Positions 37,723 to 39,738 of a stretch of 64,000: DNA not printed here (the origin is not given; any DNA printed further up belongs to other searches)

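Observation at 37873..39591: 572-aa protein with 44 cysteines in tandem N-C-x2-C / C-x2-N-C repeats flanked by zinc-ribbon pairs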

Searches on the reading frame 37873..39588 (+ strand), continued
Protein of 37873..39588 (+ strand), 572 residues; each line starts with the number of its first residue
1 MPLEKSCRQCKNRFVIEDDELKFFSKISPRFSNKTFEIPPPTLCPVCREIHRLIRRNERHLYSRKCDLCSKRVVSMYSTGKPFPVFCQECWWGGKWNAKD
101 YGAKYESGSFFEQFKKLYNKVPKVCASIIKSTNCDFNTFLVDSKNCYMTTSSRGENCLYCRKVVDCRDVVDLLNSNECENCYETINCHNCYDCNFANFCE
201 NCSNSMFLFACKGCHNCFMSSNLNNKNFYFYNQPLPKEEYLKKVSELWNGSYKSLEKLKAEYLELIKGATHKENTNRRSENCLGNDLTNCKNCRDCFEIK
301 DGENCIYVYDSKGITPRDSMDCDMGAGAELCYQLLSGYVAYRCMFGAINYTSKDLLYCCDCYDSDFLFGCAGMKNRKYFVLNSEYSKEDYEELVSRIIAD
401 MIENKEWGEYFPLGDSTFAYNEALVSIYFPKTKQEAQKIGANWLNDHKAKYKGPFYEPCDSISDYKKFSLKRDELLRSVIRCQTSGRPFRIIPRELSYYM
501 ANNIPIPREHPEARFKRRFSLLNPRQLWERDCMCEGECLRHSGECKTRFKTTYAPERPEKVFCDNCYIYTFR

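Call 52: search_protein_families(library=padloc, proteins=[window:37873-39588:+], max_evalue=0.01)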
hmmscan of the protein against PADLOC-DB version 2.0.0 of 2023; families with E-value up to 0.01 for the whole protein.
window:37873-39588:+ (572 aa): 0 families

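Call 55: search_dna_similar(query=window:37873-39588:+, collection=phages, mode=protein, max_evalue=0.001, max_rows=20)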
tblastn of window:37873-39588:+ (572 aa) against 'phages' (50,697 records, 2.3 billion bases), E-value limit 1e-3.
No match.

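Call 56: find_related_loci(query=A1, collection=viral_contigs, flank=8000)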
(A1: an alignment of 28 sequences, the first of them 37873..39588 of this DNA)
Query A1 (572 aa) in viral_contigs; peptide patterns used: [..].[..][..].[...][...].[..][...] (x = any residue, [..] = any of these).
51 stretches matched a pattern; 1 encode a relative of the query (tblastn E <= 1e-3); 1 distinct loci.
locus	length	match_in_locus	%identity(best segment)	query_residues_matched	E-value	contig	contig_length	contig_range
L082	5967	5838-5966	35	352-394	2e-6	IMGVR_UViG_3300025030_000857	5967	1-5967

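Call 61: list_cluster_members(proteins=[window:37873-39588:+, window:36695-37759:-, window:29176-31956:-, window:40350-41354:+, window:18425-20530:-])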
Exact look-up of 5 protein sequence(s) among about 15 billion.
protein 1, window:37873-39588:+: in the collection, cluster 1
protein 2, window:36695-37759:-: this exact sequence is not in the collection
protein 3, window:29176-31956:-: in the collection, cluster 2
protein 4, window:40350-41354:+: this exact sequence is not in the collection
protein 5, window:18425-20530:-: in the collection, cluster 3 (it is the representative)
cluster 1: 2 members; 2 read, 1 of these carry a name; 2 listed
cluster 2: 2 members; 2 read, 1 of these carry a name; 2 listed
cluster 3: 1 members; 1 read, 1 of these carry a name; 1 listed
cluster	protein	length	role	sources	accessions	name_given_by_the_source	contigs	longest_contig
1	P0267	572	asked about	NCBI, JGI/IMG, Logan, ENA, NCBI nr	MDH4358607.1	MAG: hypothetical protein OEV37_01495 [Candidatus Berkelbacteria bacterium] | hypothetical protein [Candidatus Berkelbacteria bacterium]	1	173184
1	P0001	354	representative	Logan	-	-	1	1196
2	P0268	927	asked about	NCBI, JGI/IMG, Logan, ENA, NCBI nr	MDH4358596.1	MAG: excinuclease ABC subunit UvrA [Candidatus Berkelbacteria bacterium] | excinuclease ABC subunit UvrA [Candidatus Berkelbacteria bacterium]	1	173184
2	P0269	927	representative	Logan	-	-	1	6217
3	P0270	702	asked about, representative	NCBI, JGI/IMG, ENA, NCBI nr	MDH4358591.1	MAG: elongation factor G [Candidatus Berkelbacteria bacterium] | elongation factor G [Candidatus Berkelbacteria bacterium]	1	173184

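Call 62: find_encoding_contigs(protein=P0008, flank=10000, max_places=1)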
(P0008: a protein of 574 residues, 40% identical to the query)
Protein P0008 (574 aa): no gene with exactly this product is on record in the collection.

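Call 63: find_encoding_contigs(protein=P0021, flank=10000, max_places=1)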
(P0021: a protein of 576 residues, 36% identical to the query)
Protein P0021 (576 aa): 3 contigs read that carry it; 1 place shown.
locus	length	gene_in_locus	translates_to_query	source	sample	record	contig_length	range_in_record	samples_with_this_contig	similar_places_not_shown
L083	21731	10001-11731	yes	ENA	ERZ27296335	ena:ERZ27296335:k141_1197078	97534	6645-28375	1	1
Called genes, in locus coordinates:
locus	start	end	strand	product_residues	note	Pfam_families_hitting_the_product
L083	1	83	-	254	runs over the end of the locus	-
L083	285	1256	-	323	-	-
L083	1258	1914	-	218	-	PF00932:LTD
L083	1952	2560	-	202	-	-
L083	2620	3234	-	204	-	PF12389:Peptidase_M73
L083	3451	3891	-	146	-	PF04977:DivIC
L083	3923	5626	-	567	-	PF19077:Big_13 (weak)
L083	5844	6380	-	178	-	PF00188:CAP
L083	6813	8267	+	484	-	PF12229:PG_binding_4 (weak), PF03734:YkuD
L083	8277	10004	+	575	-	-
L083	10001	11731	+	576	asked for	-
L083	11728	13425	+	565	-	-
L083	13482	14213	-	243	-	PF12844:HTH_19, PF13560:HTH_31, PF01381:HTH_3, PF00011:HSP20, PF17886:ArsA_HSP20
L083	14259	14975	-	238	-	PF00106:adh_short, PF01370:Epimerase (weak), PF08659:KR, PF13561:adh_short_C2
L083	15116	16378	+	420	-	PF02812:ELFV_dehydrog_N, PF00208:ELFV_dehydrog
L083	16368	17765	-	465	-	PF01566:Nramp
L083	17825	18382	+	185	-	PF00210:Ferritin, PF02915:Rubrerythrin, PF23458:DUF7130 (weak), PF21349:RUBY_RBDX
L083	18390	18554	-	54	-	-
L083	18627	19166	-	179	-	-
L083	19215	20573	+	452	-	-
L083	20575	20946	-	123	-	PF14478:DUF4430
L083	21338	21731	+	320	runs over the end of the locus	-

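Call 64: fold_search(model_id=the predicted structure, library=pdb)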
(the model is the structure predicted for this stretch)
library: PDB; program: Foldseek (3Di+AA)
matches with E <= 10: 44; with E <= 0.001: 0
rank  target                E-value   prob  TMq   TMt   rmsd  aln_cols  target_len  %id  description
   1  8iuf_G3               2.8e-01  0.09  0.10  0.14  12.2       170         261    9  Cryo-EM structure of Euglena gracilis super-complex I+III2+IV, composite (released 2024-02-28)
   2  2luy_MODEL_1_A        4.0e-01  0.20  0.06  0.23   9.9        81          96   16  Solution structure of the tandem zinc finger domain of fission yeast Stc1 (released 2013-05-08)
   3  2v0j                  8.7e-01  0.02  0.06  0.07  14.1       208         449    8  Characterization of Substrate Binding and Catalysis of the Potential Antibacterial Target N-acetylglucosamine-1-phosphat (released 2008-01-15)
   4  3st8                  1.1e+00  0.03  0.09  0.10  13.8       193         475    5  Crystal structure of GlmU from Mycobacterium tuberculosis in complex with COENZYME A, GLUCOSAMINE 1-PHOSPHATE and URIDIN (released 2012-08-08)
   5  7ar9_z                1.3e+00  0.02  0.07  0.13  14.0       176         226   12  Cryo-EM structure of Polytomella Complex-I (membrane arm) (released 2021-12-08)
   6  3bsw                  1.5e+00  0.02  0.05  0.11  12.2       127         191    9  PglD-citrate complex, from Campylobacter jejuni NCTC 11168 (released 2008-07-29)
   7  1thj_A                1.9e+00  0.02  0.08  0.13  14.0       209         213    9  CARBONIC ANHYDRASE FROM METHANOSARCINA (released 1996-10-14)
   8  1ocx_A                2.4e+00  0.01  0.05  0.11  14.9       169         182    8  E. coli maltose-O-acetyltransferase (released 2003-06-12)
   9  7tgh_C2               3.2e+00  0.01  0.06  0.10  13.6       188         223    9  Cryo-EM structure of respiratory super-complex CI+III2 from Tetrahymena thermophila (released 2022-04-06)
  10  4ihh_E                3.3e+00  0.02  0.08  0.12  15.6       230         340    9  Chasing Acyl Carrier Protein Through a Catalytic Cycle of Lipid A Production (released 2013-11-13)
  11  1g97                  3.3e+00  0.01  0.06  0.07  18.4       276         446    7  S.PNEUMONIAE GLMU COMPLEXED WITH UDP-N-ACETYLGLUCOSAMINE AND MG2+ (released 2001-05-22)
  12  4aaw                  3.5e+00  0.00  0.06  0.06  17.6       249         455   10  S.pneumoniae GlmU in complex with an antibacterial inhibitor (released 2012-02-15)
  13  3r1w_A                4.1e+00  0.02  0.09  0.19  13.2       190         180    7  Crystal structure of a carbonic anhydrase from a crude oil degrading psychrophilic library (released 2011-03-23)
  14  6usr_A                4.3e+00  0.02  0.04  0.04  19.3       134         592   10  Telomerase Reverse Transcriptase ternary complex, TERT:DNA:dGpCpp (released 2020-06-17)
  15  4eqy_A                4.6e+00  0.01  0.09  0.14  14.4       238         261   11  Crystal structure of Acyl-[acyl-carrier-protein]--UDP-N-acetylglucosamine O-acyltransferase from Burkholderia thailand (released 2012-05-16)
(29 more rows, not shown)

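Call 91: find_encoding_contigs(protein=P0004, flank=8000, max_places=1)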
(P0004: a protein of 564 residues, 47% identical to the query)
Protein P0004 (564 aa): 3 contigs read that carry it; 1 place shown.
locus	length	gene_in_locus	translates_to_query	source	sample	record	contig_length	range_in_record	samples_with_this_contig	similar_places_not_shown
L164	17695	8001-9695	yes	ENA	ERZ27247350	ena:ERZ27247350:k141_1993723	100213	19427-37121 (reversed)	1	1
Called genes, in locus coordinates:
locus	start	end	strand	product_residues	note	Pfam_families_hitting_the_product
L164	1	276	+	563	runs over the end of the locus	-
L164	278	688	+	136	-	-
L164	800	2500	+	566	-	-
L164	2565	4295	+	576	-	-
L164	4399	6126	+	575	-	-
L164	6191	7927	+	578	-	-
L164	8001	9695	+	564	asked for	-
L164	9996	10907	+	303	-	-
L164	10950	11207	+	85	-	-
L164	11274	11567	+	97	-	PF02686:GatC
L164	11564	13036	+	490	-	PF01425:Amidase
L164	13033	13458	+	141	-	-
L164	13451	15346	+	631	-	PF02934:GatB_N (weak), PF04073:tRNA_edit, PF02934:GatB_N, PF02637:GatB_Yqey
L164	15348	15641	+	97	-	PF18898:DUF5654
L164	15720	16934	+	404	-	PF00089:Trypsin, PF13365:Trypsin_2, PF13180:PDZ_2, PF00595:PDZ (weak), PF17820:PDZ_6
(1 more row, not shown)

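Call 92: find_encoding_contigs(protein=P0005, flank=8000, max_places=1)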
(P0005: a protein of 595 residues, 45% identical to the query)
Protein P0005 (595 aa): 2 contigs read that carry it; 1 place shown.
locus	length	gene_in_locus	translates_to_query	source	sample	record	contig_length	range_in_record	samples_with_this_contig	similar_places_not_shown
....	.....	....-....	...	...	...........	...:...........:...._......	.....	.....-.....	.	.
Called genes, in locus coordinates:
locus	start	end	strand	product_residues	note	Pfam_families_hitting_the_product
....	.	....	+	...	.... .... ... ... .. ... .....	-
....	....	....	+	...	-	-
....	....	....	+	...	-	-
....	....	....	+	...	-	-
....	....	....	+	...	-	-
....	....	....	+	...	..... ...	-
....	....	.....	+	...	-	-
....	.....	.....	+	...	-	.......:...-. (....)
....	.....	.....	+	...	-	-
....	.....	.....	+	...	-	-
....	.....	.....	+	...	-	-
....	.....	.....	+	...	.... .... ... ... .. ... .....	-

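Call 102: search_protein_families(library=ncbifam, proteins=[P0037, P0099], max_evalue=0.01)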
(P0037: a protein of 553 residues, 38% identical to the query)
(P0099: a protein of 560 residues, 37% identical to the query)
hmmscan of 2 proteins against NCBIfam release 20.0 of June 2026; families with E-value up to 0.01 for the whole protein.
P0037 (553 aa): 0 families

P0099 (560 aa): 1 family
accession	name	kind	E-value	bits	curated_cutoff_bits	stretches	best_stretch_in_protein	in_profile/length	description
TIGR04272.1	cxxc_cxxc_Mbark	domain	0.0078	15.9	36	1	62-92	4-34/37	CxxC-x17-CxxC domain-containing protein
